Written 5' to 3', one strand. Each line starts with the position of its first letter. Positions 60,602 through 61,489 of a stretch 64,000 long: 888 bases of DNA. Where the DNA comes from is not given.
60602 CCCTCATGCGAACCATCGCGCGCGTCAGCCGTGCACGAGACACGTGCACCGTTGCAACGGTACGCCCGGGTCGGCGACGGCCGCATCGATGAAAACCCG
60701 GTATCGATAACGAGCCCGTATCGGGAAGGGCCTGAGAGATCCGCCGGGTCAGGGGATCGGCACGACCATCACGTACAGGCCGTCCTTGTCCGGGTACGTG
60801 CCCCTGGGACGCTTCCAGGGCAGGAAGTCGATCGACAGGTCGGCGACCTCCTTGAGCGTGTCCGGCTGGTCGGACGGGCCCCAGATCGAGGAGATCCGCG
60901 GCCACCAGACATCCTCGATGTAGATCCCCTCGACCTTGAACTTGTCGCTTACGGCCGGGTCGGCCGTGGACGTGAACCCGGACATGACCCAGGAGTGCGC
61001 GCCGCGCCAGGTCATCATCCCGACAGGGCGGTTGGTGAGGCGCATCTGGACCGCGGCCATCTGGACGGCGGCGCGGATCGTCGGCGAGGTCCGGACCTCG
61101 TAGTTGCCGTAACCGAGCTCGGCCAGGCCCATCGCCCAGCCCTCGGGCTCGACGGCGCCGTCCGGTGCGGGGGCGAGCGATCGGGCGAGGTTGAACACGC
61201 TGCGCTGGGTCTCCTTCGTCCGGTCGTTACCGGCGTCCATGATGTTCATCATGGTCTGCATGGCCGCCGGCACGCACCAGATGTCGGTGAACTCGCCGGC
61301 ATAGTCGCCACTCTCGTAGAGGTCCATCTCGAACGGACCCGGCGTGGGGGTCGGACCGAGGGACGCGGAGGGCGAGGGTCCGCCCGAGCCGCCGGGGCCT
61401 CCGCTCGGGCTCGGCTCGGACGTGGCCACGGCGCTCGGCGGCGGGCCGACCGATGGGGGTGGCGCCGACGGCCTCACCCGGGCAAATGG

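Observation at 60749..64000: MurJ fused to an extracytoplasmic papain-fold Cys/His domain, next to a PKD protein carrying a paralog of that domain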

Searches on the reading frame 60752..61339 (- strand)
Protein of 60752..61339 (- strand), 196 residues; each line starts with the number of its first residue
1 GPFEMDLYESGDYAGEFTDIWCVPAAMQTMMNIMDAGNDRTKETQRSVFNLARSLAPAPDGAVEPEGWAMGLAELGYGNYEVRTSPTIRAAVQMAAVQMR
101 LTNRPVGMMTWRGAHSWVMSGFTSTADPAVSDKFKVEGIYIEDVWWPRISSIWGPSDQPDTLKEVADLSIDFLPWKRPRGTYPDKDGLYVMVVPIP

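Call 8: search_protein_families(library=pfam, proteins=[window:60752-61339:-], max_evalue=10)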
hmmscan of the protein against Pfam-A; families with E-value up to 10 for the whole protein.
seq(196 aa): 0 families

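Call 9: search_solved_structures(query=window:60752-61339:-, max_evalue=10)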
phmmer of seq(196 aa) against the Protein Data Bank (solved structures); distinct sequences matched with E-value up to 10: 0.

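Call 10: find_homologous_proteins(query=window:60752-61339:-, max_evalue=0.001)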
Query seq(196 aa) (196 aa): 705 proteins with E <= 0.001 among 818 candidates; the best 120 are listed.
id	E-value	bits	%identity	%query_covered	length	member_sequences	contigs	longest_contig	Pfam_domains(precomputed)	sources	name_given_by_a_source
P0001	1.4e-117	409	91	97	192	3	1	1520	-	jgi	jgi:hypothetical protein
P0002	1.8e-108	379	81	100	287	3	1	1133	-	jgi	jgi:hypothetical protein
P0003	1.0e-101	357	78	98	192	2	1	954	-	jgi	jgi:hypothetical protein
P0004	7.8e-91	321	70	97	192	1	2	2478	-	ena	-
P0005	9.5e-89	314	69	99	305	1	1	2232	-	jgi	-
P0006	2.2e-86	307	69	99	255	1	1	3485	-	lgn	-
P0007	7.0e-86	305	65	99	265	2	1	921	-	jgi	jgi:hypothetical protein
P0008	2.6e-85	303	66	99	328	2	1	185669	-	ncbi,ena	-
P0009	1.4e-84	301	67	99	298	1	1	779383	-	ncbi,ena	-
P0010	2.9e-84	300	65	100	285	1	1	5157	-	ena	-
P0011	2.9e-84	300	65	100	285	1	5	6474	-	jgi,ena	-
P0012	3.0e-84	300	65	100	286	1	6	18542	-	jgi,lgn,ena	-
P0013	4.1e-84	299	65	100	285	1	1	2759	-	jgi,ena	-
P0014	1.1e-83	298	65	100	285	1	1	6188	-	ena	-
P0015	1.8e-83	297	65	98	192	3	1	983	-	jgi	jgi:hypothetical protein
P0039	6.2e-81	289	63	98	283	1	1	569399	-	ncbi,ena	-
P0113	4.8e-72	260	61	98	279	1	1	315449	-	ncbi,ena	-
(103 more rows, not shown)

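Call 12: find_encoding_contigs(protein=P0009, flank=6000, max_places=2)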
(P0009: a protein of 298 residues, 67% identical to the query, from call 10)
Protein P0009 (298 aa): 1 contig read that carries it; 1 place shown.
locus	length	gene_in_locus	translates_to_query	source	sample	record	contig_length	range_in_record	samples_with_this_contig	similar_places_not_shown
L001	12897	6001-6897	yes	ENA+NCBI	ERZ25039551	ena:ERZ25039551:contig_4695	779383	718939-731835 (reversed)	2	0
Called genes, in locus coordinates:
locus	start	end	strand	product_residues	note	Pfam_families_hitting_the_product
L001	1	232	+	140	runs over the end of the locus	PF01243:PNPOx_N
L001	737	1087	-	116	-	PF18029:Glyoxalase_6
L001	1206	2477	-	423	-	PF13768:VWA_3, PF00092:VWA, PF13519:VWA_2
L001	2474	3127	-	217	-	PF13411:MerR_1, PF00376:MerR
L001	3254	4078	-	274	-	PF00795:CN_hydrolase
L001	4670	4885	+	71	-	PF03023:MurJ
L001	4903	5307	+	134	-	PF03023:MurJ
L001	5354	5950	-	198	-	-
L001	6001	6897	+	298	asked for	-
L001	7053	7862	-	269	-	-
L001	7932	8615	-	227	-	-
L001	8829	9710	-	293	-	PF00520:Ion_trans, PF07885:Ion_trans_2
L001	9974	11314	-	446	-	PF00232:Glyco_hydro_1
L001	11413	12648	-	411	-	PF00704:Glyco_hydro_18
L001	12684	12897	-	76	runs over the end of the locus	-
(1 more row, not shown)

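Call 13: find_encoding_contigs(protein=P0039, flank=6000, max_places=2)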
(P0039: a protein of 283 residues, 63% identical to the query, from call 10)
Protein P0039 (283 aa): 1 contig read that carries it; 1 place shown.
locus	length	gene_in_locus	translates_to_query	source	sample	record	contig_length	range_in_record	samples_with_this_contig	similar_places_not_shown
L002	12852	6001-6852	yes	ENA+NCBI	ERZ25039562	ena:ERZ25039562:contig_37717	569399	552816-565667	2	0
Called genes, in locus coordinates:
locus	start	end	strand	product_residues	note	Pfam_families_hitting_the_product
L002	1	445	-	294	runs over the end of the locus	PF08501:Shikimate_dh_N, PF01488:Shikimate_DH (weak), PF18317:SDH_C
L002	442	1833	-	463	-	PF00275:EPSP_synthase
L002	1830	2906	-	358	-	PF18152:DAHP_snth_FXD, PF00793:DAHP_synth_1, PF03102:NeuB (weak)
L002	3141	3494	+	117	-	PF18029:Glyoxalase_6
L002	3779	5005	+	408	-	-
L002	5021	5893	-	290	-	PF04072:LCM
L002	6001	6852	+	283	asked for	-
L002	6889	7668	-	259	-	PF08239:SH3_3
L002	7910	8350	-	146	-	-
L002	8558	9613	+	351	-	PF01488:Shikimate_DH (faint), PF02826:2-Hacid_dh_C (weak), PF03446:NAD_binding_2, PF03807:F420_oxidored, PF14833:NAD_binding_11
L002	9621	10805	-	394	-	PF00365:PFK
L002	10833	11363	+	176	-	PF00383:dCMP_cyt_deam_1, PF14437:MafB19-deam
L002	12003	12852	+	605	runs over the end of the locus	PF05496:RuvB_N (faint), PF13177:DNA_pol3_delta2, PF13401:AAA_22 (weak), PF00004:AAA, PF22608:DNAX_ATPase_lid, PF12169:DNA_pol3_gamma3 (weak), PF20964:DnaX_C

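Call 16: find_related_loci(query=window:60752-61339:-, collection=genome_contigs, flank=5000)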
Query seq(196 aa) (196 aa) in genome_contigs; peptide patterns used: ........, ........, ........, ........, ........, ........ (x = any residue, [..] = any of these).
55 stretches matched a pattern; 11 encode a relative of the query (tblastn E <= 1e-3); 11 distinct loci.
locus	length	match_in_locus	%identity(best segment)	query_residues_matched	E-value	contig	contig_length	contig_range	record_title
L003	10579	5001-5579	56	1-194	2e-71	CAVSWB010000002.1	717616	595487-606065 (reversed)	MAG: uncultured Chloroflexia bacterium isolate MFD05705.bin.2.41 genome assembly, contig: contig_34414, whole genome sho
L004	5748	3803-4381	56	1-194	8e-71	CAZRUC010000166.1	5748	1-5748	MAG TPA_asm: uncultured Anaerolineaceae bacterium isolate binchicken_co50_372 genome assembly, contig: NODE_20257_length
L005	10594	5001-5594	53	3-195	1e-66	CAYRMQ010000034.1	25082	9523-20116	MAG TPA_asm: uncultured Anaerolineaceae bacterium isolate SRP284430_co1_24 genome assembly, contig: NODE_1049_length_250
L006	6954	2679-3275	50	1-195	2e-66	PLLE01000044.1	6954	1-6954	MAG: Chloroflexi bacterium isolate fen_1079 73.20120800_E3X.6_contig_78351, whole genome shotgun sequence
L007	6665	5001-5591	54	1-195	4e-66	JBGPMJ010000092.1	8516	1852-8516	MAG: Candidatus Limnocylindria bacterium isolate OBJ_0618_7090110_240 k141_7116278_length_8516_cov_29.2676, whole genome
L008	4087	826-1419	54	1-195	1e-65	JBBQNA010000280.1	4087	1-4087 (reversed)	MAG: Candidatus Limnocylindrales bacterium isolate Co_metawrap_349 Cmw_349_k141_23338902_length_4087_cov_10.0000, whole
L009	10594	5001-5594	54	1-195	2e-65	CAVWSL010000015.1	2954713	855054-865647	MAG: uncultured Chloroflexia bacterium isolate MFD05442.bin.2.58 genome assembly, contig: contig_5027, whole genome shot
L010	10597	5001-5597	49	1-195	2e-62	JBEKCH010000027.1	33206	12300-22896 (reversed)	MAG: Candidatus Limnocylindrales bacterium isolate SPRUCE 155 SPRUCE_155_27, whole genome shotgun sequence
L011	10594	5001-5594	51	1-194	2e-62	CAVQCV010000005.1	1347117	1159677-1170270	MAG: uncultured Chloroflexia bacterium isolate MFD02416.bin.1.274 genome assembly, contig: contig_3080, whole genome sho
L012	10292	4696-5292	47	1-195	6e-60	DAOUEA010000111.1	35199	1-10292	MAG TPA_asm: Chloroflexota bacterium isolate N3_141 k131_866859, whole genome shotgun sequence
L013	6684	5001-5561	64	3-189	4e-85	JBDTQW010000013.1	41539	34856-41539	MAG: Chloroflexota bacterium isolate cluster3_bin.231 NODE_2400_length_41539_cov_8.937084, whole genome shotgun sequence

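Call 21: search_protein_families(library=pfam, alignment_id=A1, max_evalue=0.1)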
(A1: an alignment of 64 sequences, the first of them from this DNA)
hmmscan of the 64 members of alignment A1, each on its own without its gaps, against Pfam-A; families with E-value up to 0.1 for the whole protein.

A. member 1, seq(196 aa): 0 families

B. families by the number of members that match (of 64 scanned): 11 families
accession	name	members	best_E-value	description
PF18911.6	PKD_4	6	1.4e-18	PKD domain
PF00801.26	PKD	6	3.1e-16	PKD domain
PF18981.6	InlK_D3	4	0.0057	Internalin K domain (D3/D4)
PF13529.12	Peptidase_C39_2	3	0.0013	Peptidase_C39 like family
PF17758.7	Prot_ATP_ID_OB_N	2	0.069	Proteasomal ATPase OB N-terminal domain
PF11384.13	DUF3188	1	0.0024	Protein of unknown function (DUF3188)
PF24741.1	AlkZ-rel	1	0.043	AlkZ related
PF12385.14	Peptidase_C70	1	0.052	Papain-like cysteine protease AvrRpt2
PF07670.19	Gate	1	0.061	Nucleoside recognition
PF23866.1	DUF7224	1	0.083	Domain of unknown function (DUF7224)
PF19516.4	DUF6049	1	0.083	Family of unknown function (DUF6049)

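Call 22: search_solved_structures(query=A1, max_evalue=10, show_alignments=2)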
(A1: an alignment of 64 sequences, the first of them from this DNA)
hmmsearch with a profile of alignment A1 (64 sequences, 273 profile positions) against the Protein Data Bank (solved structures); distinct sequences matched with E-value up to 10: 5.
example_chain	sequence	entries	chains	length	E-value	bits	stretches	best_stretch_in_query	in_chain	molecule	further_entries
2phg_A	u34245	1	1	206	0.82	12.1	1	50-93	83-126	Transcription initiation factor IIB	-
1tfb_A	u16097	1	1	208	0.82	12.1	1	50-93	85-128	TFIIB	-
1vol_A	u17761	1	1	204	0.82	12.1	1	50-93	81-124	PROTEIN (TRANSCRIPTION FACTOR IIB (TFIIB))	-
1c9b_A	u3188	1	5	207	0.82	12.1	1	50-93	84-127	GENERAL TRANSCRIPTION FACTOR IIB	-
5wh1_A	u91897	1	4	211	0.84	12.1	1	50-93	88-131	Transcription initiation factor IIB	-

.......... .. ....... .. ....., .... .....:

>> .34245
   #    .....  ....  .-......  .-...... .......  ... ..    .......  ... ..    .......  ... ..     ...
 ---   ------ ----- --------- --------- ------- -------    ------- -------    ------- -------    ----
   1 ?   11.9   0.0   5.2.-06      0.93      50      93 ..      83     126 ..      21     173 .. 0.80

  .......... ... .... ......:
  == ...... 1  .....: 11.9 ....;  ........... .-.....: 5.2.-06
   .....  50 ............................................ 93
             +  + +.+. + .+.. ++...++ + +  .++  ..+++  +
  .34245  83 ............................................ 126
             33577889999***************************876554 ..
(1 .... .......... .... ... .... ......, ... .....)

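Call 24: predict_structure(alignment_id=A1)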
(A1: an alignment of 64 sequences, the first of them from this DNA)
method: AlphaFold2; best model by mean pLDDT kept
length: 196 residues; sequences in the alignment: 64
mean_pLDDT: 96.2   pTM: 0.93
mean pLDDT of the five models: 96.2, 96.0, 96.0, 95.9, 95.3
residues with pLDDT >= 90: 183; 70-90: 13; 50-70: 0; < 50: 0
segments of 3 or more residues with pLDDT < 50: none
pLDDT, mean of each block of 10 residues (from residue 1): 95 96 98 94 98 96 97 98 98 98 98 96 98 97 94 90 97 91 95 97
secondary structure, 60 per line:
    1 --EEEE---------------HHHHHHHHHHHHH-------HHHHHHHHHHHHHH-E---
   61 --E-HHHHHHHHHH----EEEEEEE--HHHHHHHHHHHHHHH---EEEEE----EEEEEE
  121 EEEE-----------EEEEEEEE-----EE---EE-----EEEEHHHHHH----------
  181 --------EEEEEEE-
elements in order: E3-6 H22-34 H42-55 H65-74 E79-85 H88-102 E106-110 E115-124 E136-143 E161-164 H165-170 E189-195

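Call 26: fold_search(model_id=the predicted structure, library=pdb)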
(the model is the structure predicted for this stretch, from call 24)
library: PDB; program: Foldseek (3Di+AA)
matches with E <= 10: 203; with E <= 0.001: 7
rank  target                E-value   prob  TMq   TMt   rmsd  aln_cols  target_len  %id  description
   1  3oqc_A                2.1e-04  1.00  0.49  0.27   5.7       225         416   12  Ubiquitin-fold modifier 1 Specific Protease, UfSP2 (released 2011-01-12)
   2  1y4h_A                5.7e-04  1.00  0.53  0.59   7.3       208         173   12  Wild type staphopain-staphostatin complex (released 2005-01-18)
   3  5xda_C                6.1e-04  1.00  0.52  0.22   5.0       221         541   12  Structural basis for Ufm1 recognition by UfSP (released 2018-02-28)
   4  5xda_F                7.3e-04  1.00  0.55  0.23   5.4       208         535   13  Structural basis for Ufm1 recognition by UfSP (released 2018-02-28)
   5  5xda_B                8.3e-04  1.00  0.55  0.22   5.6       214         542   13  Structural basis for Ufm1 recognition by UfSP (released 2018-02-28)
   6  5ejj_A                9.3e-04  1.00  0.52  0.22   5.6       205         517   13  Crystal structure of UfSP from C.elegans (released 2017-01-18)
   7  5ejj_B                9.9e-04  1.00  0.53  0.23   5.8       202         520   14  Crystal structure of UfSP from C.elegans (released 2017-01-18)
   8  5xda_A                1.1e-03  1.00  0.55  0.23   5.4       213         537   13  Structural basis for Ufm1 recognition by UfSP (released 2018-02-28)
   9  3oqc_B                1.1e-03  1.00  0.53  0.28   5.1       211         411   13  Ubiquitin-fold modifier 1 Specific Protease, UfSP2 (released 2011-01-12)
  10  1pxv_A                1.2e-03  1.00  0.51  0.55   8.0       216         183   10  The staphostatin-staphopain complex: a forward binding inhibitor in complex with its target cysteine protease (released 2003-10-21)
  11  5xda_D                1.5e-03  1.00  0.53  0.22   5.7       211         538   11  Structural basis for Ufm1 recognition by UfSP (released 2018-02-28)
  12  2bu3_A                1.9e-03  1.00  0.54  0.53   5.4       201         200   12  Acyl-enzyme intermediate between Alr0975 and glutathione at pH 3.4 (released 2005-12-14)
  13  5xda_E                2.0e-03  1.00  0.51  0.21   5.8       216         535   13  Structural basis for Ufm1 recognition by UfSP (released 2018-02-28)
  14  6tho_A                3.1e-03  1.00  0.51  0.47   6.2       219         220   12  Acylintermediate of glutathione and the mature primitive phytochelatin synthase Alr0975 from Nostoc PCC 7120 at atomic (released 2020-12-02)
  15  8ssk_C                4.2e-03  1.00  0.49  0.33   5.6       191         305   14  Citrobacter rodentium contact dependent growth inhibition (CDI) entry and toxin (CdiA-CT) domains (released 2024-05-15)
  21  7n87_MODEL_1_A        1.9e-02  0.99  0.46  0.57   5.7       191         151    9  Solution NMR structure of peptidase domain from Clostridium thermocellum PCAT1 (released 2021-12-29)
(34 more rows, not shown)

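Call 41: find_homologous_proteins(query=A2, max_evalue=0.001)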
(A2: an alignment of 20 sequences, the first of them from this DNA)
Query A2 (20 sequences) (196 aa, profile of the alignment): 2396 proteins with E <= 0.001 among 8000 candidates; the best 120 are listed.
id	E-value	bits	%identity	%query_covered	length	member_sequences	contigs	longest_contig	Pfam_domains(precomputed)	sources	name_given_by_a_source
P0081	5.7e-85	302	61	99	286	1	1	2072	-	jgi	jgi:hypothetical protein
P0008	2.1e-84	300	66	99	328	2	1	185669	-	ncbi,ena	-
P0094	3.0e-84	300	59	99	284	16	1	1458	-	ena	-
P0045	4.5e-84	299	65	98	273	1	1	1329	-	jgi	jgi:hypothetical protein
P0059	4.6e-84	299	62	99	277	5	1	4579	-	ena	-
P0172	6.7e-84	298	53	100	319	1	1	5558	-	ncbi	ncbi:MAG: hypothetical protein ABWY52_06245 [Candidatus Limnocylindrales bacterium]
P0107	8.6e-84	298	59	99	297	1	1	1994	-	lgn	-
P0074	1.4e-83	297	61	99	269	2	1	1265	-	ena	-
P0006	2.7e-83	296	69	99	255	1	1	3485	-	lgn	-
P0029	3.0e-83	296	64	98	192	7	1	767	-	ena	-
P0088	3.7e-83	296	60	99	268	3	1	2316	-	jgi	jgi:hypothetical protein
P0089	5.3e-83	296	60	99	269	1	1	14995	-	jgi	jgi:hypothetical protein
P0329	6.2e-83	295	51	99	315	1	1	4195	-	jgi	jgi:hypothetical protein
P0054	1.3e-82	294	61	99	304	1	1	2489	-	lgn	-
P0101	1.4e-82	294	59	98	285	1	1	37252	-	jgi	jgi:hypothetical protein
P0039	4.4e-82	293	63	98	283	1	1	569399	-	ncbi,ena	-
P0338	2.9e-81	290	35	89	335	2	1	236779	-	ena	-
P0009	3.4e-81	290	67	99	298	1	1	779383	-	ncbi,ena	-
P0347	1.4e-80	288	35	98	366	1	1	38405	-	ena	-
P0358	2.8e-80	287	35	89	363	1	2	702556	-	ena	-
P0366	4.6e-80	286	35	89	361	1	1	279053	-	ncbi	-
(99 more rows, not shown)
